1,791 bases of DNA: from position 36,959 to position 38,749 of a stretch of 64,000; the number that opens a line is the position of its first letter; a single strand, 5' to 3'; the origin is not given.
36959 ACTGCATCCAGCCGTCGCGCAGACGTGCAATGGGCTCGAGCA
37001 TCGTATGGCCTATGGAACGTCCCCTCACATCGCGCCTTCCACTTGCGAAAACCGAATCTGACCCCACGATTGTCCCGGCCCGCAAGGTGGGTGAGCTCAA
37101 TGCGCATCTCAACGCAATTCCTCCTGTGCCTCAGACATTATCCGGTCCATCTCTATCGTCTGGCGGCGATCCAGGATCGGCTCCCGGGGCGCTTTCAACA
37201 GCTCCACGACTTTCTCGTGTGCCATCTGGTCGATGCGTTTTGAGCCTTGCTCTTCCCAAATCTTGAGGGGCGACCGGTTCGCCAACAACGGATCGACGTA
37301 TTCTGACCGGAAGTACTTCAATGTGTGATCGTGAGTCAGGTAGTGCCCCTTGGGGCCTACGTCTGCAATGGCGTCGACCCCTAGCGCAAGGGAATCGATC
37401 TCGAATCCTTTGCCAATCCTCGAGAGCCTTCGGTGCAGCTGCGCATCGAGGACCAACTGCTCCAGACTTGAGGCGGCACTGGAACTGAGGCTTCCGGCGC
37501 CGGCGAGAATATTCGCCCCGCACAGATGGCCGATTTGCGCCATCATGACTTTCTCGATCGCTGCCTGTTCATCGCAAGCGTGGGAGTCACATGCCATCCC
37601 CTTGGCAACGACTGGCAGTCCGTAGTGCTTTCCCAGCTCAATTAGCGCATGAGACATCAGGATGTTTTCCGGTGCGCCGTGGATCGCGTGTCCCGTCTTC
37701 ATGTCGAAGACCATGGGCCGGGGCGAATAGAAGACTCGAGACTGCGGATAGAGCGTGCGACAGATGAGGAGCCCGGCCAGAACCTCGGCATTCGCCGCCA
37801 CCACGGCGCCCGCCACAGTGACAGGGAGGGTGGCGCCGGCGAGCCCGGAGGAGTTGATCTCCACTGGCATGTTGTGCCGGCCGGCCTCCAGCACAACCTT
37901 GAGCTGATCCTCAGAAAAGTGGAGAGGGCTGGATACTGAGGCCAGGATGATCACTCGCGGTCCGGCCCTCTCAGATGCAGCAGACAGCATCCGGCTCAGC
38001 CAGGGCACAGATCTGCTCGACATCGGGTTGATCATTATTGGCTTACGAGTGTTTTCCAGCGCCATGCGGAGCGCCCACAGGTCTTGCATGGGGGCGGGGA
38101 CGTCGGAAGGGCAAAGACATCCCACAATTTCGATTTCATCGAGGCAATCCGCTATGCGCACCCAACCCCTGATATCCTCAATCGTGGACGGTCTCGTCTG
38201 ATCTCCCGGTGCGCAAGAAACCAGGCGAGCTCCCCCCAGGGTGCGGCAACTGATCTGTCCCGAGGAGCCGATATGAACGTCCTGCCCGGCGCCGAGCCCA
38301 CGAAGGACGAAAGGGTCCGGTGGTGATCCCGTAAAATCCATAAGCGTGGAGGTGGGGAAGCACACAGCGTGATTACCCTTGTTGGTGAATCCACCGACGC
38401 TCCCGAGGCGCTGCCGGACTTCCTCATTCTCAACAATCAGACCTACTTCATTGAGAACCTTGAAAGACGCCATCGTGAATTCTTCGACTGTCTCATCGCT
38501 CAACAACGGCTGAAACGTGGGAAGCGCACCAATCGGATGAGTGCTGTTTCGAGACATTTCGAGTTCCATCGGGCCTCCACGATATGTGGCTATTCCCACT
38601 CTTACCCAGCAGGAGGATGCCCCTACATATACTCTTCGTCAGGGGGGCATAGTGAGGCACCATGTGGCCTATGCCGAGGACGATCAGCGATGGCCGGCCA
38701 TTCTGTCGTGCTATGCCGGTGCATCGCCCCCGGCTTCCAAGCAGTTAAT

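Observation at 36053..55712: Two-arm accessory gene cluster mixing corrinoid-dependent methyl transfer, THF/FAD N-demethylation, CoA-ester chemistry and a tungsten-type AOR: unassigned methylated-amine (quaternary amine?) catabolic system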

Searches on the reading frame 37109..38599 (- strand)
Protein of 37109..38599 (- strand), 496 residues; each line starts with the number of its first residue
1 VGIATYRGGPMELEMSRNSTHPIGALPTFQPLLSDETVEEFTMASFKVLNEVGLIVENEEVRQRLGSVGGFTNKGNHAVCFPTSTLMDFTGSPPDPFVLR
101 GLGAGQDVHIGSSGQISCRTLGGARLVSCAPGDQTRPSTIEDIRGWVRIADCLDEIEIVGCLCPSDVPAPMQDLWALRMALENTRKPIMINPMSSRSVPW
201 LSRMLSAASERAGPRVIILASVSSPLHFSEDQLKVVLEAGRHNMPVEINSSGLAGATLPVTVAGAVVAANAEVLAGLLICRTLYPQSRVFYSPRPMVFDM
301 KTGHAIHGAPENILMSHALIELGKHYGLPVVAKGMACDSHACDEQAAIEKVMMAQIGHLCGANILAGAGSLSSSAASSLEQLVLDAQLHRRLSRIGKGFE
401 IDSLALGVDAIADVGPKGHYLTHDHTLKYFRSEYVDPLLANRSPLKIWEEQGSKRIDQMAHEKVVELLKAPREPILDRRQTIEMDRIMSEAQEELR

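Call 3: search_protein_families(library=pfam, proteins=[window:37109-38599:-])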
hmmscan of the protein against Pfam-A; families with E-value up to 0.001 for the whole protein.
window:37109-38599:- (496 aa): 1 family
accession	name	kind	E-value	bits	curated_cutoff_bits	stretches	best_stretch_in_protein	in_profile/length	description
PF06253.16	MTTB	-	7.9e-77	258.8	25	1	21-485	23-489/500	Trimethylamine methyltransferase (MTTB)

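Call 5: search_protein_families(library=ncbifam, proteins=[window:37109-38599:-])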
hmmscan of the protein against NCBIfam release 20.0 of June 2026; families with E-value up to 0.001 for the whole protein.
window:37109-38599:- (496 aa): 1 family
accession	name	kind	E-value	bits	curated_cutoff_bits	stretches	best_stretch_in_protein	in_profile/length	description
TIGR02369.2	trimeth_pyl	equivalog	6.1e-92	308.6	525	1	32-491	5-468/469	[trimethylamine--corrinoid protein] Co-methyltransferase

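Call 24: search_solved_structures(query=window:37109-38599:-, max_evalue=0.001)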
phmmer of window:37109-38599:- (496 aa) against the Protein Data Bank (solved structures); distinct sequences matched with E-value up to 0.001: 5.
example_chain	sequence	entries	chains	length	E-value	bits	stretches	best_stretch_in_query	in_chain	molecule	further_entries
7xcl_A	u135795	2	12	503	3.7e-44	154.5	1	36-492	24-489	Trimethylamine methyltransferase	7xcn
7xcm_A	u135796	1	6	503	4.3e-44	154.2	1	36-492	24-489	Trimethylamine methyltransferase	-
2qne_A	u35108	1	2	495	1.6e-41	145.8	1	24-483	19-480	Putative methyltransferase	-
9yce_A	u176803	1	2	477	3.1e-41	144.8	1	24-484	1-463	Glycine betaine methyltransferase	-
4yyc_A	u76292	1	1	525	3.2e-38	134.9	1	33-477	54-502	Putative trimethylamine methyltransferase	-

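Call 37: find_homologous_proteins(query=window:37109-38599:-)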
Query window:37109-38599:- (496 aa): 154 proteins with E <= 0.001 among 8000 candidates; the best 120 are listed.
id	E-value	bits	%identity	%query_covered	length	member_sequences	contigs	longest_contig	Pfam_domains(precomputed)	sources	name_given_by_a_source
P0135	0.0e+0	1075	98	98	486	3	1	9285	PF06253.17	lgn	-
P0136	7.8e-77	277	33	93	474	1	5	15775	PF06253.17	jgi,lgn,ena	-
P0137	5.3e-75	271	32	93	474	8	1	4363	PF06253.17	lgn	-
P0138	5.5e-60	222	30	94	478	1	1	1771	PF06253.17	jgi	-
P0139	3.7e-58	216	31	94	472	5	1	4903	PF06253.17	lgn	-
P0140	2.1e-57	213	32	94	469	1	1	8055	PF06253.17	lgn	-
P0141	4.1e-57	212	33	93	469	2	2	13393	PF06253.17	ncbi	-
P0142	7.3e-57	211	32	94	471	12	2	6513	PF06253.17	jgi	jgi:trimethylamine--corrinoid protein Co-methyltransferase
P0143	1.1e-56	211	32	94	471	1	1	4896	PF06253.17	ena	-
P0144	7.0e-56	208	32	94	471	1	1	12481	PF06253.17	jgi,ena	-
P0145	7.3e-56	208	31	93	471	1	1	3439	PF06253.17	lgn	-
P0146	2.6e-55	206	32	94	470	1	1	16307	PF06253.17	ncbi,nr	ncbi:MAG: trimethylamine methyltransferase family protein [Thermoflexales bacterium]|nr:trimethylami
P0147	4.3e-55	205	31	94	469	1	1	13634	PF06253.17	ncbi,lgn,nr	ncbi:MAG: trimethylamine methyltransferase family protein [Anaerolineae bacterium]|nr:trimethylamine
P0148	1.1e-54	204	30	94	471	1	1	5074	PF06253.17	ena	-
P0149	1.9e-54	203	32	94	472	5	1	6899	PF06253.17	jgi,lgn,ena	-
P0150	2.3e-54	203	30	94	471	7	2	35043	PF06253.17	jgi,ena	-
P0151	2.4e-54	203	31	94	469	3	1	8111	PF06253.17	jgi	jgi:trimethylamine--corrinoid protein Co-methyltransferase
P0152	3.1e-54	203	29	94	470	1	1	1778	PF06253.17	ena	-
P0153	3.6e-54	202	31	94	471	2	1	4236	PF06253.17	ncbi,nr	ncbi:MAG: trimethylamine methyltransferase family protein [Anaerolineales bacterium]|nr:trimethylami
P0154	4.8e-54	202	32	93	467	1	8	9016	PF06253.17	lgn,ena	-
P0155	5.0e-54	202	32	94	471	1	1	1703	PF06253.17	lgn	-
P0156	5.6e-54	202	30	94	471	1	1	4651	PF06253.17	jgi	jgi:trimethylamine--corrinoid protein Co-methyltransferase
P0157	1.0e-53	201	30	94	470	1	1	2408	PF06253.17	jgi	-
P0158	1.5e-53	200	30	88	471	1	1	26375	PF06253.17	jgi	jgi:trimethylamine--corrinoid protein Co-methyltransferase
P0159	1.5e-53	200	31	94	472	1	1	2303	PF06253.17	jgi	-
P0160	3.7e-53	199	31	94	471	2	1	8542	PF06253.17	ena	-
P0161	4.1e-53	199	31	94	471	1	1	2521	PF06253.17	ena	-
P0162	4.4e-53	199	30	94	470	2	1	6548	PF06253.17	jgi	-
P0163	5.2e-53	199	29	94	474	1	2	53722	PF06253.17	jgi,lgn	jgi:trimethylamine--corrinoid protein Co-methyltransferase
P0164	5.9e-53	198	31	93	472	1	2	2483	PF06253.17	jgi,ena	-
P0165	1.2e-52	197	30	94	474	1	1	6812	PF06253.17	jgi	jgi:trimethylamine--corrinoid protein Co-methyltransferase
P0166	1.4e-52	197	30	94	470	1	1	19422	PF06253.17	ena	-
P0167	2.1e-52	197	31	95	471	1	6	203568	PF06253.17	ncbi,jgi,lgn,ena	jgi:trimethylamine--corrinoid protein Co-methyltransferase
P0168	2.5e-52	196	30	94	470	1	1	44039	PF06253.17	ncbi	ncbi:MAG: trimethylamine methyltransferase family protein [Chloroflexota bacterium]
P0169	2.7e-52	196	32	93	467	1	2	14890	PF06253.17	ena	-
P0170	3.8e-52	196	30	94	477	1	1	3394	PF06253.17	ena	-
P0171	4.2e-52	196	30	94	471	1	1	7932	PF06253.17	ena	-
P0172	5.3e-52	195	31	94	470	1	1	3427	PF06253.17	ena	-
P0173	5.6e-52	195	31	94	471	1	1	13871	PF06253.17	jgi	-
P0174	7.4e-52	195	30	94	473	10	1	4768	PF06253.17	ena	-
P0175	8.7e-52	195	31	94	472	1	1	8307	PF06253.17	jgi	-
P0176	9.2e-52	194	31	94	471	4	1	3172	PF06253.17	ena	-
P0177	1.0e-51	194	31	91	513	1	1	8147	PF06253.17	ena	-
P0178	1.1e-51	194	30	94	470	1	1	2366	PF06253.17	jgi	-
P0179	1.5e-51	194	31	92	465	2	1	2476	PF06253.17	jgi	-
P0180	1.6e-51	194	30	94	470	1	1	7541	PF06253.17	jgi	-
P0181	1.6e-51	194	31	94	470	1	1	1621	PF06253.17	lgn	-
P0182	1.7e-51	194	30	94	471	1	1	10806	PF06253.17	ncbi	-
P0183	1.8e-51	194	31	93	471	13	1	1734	PF06253.17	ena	-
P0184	1.9e-51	193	32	94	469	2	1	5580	PF06253.17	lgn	-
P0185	2.2e-51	193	31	94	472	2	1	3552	PF06253.17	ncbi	ncbi:MAG TPA: trimethylamine methyltransferase family protein [Anaerolineales bacterium]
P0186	3.1e-51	193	31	94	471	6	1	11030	PF06253.17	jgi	-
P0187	4.1e-51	192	31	94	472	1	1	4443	PF06253.17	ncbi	-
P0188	5.3e-51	192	30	94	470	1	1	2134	PF06253.17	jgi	-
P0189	5.8e-51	192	30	93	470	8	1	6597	PF06253.17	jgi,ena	-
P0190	6.4e-51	192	30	94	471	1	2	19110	PF06253.17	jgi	jgi:trimethylamine--corrinoid protein Co-methyltransferase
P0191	6.6e-51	192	31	94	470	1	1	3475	PF06253.17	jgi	jgi:trimethylamine---corrinoid protein Co-methyltransferase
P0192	8.9e-51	191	29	94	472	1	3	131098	PF06253.17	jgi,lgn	-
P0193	9.3e-51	191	31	93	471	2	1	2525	PF06253.17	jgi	jgi:trimethylamine--corrinoid protein Co-methyltransferase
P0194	1.1e-50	191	31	94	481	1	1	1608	PF06253.17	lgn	-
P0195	1.5e-50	190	30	93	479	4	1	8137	PF06253.17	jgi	jgi:trimethylamine--corrinoid protein Co-methyltransferase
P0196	1.6e-50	190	30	94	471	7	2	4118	PF06253.17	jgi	jgi:trimethylamine--corrinoid protein Co-methyltransferase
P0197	1.7e-50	190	29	94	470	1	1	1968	PF06253.17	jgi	jgi:trimethylamine--corrinoid protein Co-methyltransferase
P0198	2.0e-50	190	29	94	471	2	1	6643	PF06253.17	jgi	jgi:trimethylamine--corrinoid protein Co-methyltransferase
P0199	2.5e-50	190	30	95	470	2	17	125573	PF06253.17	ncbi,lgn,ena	-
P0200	2.7e-50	190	29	94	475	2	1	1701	PF06253.17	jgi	jgi:trimethylamine--corrinoid protein Co-methyltransferase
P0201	3.3e-50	189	30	94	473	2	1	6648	PF06253.17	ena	-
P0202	8.2e-50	188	30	93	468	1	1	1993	PF06253.17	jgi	jgi:trimethylamine--corrinoid protein Co-methyltransferase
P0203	9.6e-50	188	31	93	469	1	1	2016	PF06253.17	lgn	-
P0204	1.3e-49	187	31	93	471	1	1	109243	PF06253.17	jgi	jgi:trimethylamine--corrinoid protein Co-methyltransferase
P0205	1.7e-49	187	29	94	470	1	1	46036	PF06253.17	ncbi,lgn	ncbi:MAG: trimethylamine methyltransferase MttB [Anaerolineales bacterium]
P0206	2.0e-49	187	30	94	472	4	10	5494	PF06253.17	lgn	-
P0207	2.0e-49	187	30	94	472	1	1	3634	PF06253.17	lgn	-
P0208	2.6e-49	186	31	94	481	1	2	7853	PF06253.17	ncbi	-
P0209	3.3e-49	186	30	93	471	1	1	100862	PF06253.17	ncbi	ncbi:MAG: trimethylamine methyltransferase family protein [Chloroflexota bacterium]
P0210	4.2e-49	186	30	94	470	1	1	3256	PF06253.17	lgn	-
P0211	4.3e-49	186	30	94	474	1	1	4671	PF06253.17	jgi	jgi:trimethylamine--corrinoid protein Co-methyltransferase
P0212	4.7e-49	186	30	94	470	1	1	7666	PF06253.17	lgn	-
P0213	4.8e-49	186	31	94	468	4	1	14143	PF06253.17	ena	-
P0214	5.1e-49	185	28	94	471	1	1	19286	PF06253.17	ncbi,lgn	-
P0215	6.0e-49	185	29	94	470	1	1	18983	PF06253.17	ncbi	-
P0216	6.2e-49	185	29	94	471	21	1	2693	PF06253.17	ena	-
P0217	6.4e-49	185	29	94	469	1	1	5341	PF06253.17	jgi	jgi:trimethylamine--corrinoid protein Co-methyltransferase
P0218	9.1e-49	185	29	94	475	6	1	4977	PF06253.17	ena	-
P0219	1.4e-48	184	30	94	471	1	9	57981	PF06253.17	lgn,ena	-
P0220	2.2e-48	183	29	94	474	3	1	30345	PF06253.17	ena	-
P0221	2.5e-48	183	30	94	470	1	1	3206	PF06253.17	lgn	-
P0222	2.6e-48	183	29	94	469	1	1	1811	PF06253.17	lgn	-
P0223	3.5e-48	183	30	94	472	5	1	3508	PF06253.17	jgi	jgi:trimethylamine--corrinoid protein Co-methyltransferase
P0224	3.9e-48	183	30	94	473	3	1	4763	PF06253.17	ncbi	-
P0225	4.4e-48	182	29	95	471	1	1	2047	PF06253.17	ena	-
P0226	5.4e-48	182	28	94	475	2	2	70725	PF06253.17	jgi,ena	-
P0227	5.9e-48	182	29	94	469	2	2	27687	PF06253.17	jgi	-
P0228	6.2e-48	182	30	93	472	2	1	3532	PF06253.17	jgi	-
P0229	6.7e-48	182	29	94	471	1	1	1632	PF06253.17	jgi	jgi:trimethylamine--corrinoid protein Co-methyltransferase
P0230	6.9e-48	182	29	92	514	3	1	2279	PF06253.17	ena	-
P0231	1.3e-47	181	30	94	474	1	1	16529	PF06253.17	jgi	jgi:trimethylamine---corrinoid protein Co-methyltransferase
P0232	1.4e-47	181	30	93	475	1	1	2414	PF06253.17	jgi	jgi:trimethylamine--corrinoid protein Co-methyltransferase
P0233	1.5e-47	181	28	94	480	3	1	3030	PF06253.17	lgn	-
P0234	2.1e-47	180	29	94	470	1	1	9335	PF06253.17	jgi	jgi:trimethylamine--corrinoid protein Co-methyltransferase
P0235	2.4e-47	180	30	94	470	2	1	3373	PF06253.17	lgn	-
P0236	3.5e-47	179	30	93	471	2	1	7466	PF06253.17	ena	-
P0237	5.6e-47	179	30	90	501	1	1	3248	PF06253.17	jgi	jgi:trimethylamine--corrinoid protein Co-methyltransferase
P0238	1.0e-46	178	30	94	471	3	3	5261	PF06253.17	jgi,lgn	-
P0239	1.2e-46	178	30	94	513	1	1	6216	PF06253.17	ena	-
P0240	1.5e-46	177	29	94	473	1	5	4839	PF06253.17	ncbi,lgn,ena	-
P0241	1.8e-46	177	30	94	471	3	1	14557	PF06253.17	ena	-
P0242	1.9e-46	177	30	94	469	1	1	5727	PF06253.17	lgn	-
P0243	2.7e-46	176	29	94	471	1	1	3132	PF06253.17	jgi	jgi:trimethylamine--corrinoid protein Co-methyltransferase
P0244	3.0e-46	176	30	93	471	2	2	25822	PF06253.17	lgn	-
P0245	5.5e-46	175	28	92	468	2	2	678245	PF06253.17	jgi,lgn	jgi:trimethylamine--corrinoid protein Co-methyltransferase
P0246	1.3e-45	174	28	94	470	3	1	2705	PF06253.17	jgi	jgi:trimethylamine--corrinoid protein Co-methyltransferase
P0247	2.1e-45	174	28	93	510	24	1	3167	PF06253.17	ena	-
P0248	2.4e-45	173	29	94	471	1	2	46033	PF06253.17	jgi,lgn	-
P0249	2.6e-45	173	29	92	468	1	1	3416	PF06253.17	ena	-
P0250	3.5e-45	173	29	94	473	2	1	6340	PF06253.17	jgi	jgi:trimethylamine--corrinoid protein Co-methyltransferase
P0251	3.5e-45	173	29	94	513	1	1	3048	PF06253.17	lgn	-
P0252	6.1e-45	172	29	94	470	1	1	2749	PF06253.17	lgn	-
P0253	7.8e-45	172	30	94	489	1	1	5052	PF06253.17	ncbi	ncbi:MAG: trimethylamine methyltransferase family protein [Chloroflexota bacterium]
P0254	1.1e-44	171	29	94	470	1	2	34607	PF06253.17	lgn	-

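Call 46: search_solved_structures(query=window:37109-38599:-, max_evalue=1e-30, show_alignments=4)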
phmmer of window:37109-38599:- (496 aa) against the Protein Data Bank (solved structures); distinct sequences matched with E-value up to 1e-30: 5.
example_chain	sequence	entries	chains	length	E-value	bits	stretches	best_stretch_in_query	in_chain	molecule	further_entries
7xcl_A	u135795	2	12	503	3.7e-44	154.5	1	36-492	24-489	Trimethylamine methyltransferase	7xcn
7xcm_A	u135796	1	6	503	4.3e-44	154.2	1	36-492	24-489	Trimethylamine methyltransferase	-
2qne_A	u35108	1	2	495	1.6e-41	145.8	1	24-483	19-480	Putative methyltransferase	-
9yce_A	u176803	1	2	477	3.1e-41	144.8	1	24-484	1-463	Glycine betaine methyltransferase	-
4yyc_A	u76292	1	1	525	3.2e-38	134.9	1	33-477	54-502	Putative trimethylamine methyltransferase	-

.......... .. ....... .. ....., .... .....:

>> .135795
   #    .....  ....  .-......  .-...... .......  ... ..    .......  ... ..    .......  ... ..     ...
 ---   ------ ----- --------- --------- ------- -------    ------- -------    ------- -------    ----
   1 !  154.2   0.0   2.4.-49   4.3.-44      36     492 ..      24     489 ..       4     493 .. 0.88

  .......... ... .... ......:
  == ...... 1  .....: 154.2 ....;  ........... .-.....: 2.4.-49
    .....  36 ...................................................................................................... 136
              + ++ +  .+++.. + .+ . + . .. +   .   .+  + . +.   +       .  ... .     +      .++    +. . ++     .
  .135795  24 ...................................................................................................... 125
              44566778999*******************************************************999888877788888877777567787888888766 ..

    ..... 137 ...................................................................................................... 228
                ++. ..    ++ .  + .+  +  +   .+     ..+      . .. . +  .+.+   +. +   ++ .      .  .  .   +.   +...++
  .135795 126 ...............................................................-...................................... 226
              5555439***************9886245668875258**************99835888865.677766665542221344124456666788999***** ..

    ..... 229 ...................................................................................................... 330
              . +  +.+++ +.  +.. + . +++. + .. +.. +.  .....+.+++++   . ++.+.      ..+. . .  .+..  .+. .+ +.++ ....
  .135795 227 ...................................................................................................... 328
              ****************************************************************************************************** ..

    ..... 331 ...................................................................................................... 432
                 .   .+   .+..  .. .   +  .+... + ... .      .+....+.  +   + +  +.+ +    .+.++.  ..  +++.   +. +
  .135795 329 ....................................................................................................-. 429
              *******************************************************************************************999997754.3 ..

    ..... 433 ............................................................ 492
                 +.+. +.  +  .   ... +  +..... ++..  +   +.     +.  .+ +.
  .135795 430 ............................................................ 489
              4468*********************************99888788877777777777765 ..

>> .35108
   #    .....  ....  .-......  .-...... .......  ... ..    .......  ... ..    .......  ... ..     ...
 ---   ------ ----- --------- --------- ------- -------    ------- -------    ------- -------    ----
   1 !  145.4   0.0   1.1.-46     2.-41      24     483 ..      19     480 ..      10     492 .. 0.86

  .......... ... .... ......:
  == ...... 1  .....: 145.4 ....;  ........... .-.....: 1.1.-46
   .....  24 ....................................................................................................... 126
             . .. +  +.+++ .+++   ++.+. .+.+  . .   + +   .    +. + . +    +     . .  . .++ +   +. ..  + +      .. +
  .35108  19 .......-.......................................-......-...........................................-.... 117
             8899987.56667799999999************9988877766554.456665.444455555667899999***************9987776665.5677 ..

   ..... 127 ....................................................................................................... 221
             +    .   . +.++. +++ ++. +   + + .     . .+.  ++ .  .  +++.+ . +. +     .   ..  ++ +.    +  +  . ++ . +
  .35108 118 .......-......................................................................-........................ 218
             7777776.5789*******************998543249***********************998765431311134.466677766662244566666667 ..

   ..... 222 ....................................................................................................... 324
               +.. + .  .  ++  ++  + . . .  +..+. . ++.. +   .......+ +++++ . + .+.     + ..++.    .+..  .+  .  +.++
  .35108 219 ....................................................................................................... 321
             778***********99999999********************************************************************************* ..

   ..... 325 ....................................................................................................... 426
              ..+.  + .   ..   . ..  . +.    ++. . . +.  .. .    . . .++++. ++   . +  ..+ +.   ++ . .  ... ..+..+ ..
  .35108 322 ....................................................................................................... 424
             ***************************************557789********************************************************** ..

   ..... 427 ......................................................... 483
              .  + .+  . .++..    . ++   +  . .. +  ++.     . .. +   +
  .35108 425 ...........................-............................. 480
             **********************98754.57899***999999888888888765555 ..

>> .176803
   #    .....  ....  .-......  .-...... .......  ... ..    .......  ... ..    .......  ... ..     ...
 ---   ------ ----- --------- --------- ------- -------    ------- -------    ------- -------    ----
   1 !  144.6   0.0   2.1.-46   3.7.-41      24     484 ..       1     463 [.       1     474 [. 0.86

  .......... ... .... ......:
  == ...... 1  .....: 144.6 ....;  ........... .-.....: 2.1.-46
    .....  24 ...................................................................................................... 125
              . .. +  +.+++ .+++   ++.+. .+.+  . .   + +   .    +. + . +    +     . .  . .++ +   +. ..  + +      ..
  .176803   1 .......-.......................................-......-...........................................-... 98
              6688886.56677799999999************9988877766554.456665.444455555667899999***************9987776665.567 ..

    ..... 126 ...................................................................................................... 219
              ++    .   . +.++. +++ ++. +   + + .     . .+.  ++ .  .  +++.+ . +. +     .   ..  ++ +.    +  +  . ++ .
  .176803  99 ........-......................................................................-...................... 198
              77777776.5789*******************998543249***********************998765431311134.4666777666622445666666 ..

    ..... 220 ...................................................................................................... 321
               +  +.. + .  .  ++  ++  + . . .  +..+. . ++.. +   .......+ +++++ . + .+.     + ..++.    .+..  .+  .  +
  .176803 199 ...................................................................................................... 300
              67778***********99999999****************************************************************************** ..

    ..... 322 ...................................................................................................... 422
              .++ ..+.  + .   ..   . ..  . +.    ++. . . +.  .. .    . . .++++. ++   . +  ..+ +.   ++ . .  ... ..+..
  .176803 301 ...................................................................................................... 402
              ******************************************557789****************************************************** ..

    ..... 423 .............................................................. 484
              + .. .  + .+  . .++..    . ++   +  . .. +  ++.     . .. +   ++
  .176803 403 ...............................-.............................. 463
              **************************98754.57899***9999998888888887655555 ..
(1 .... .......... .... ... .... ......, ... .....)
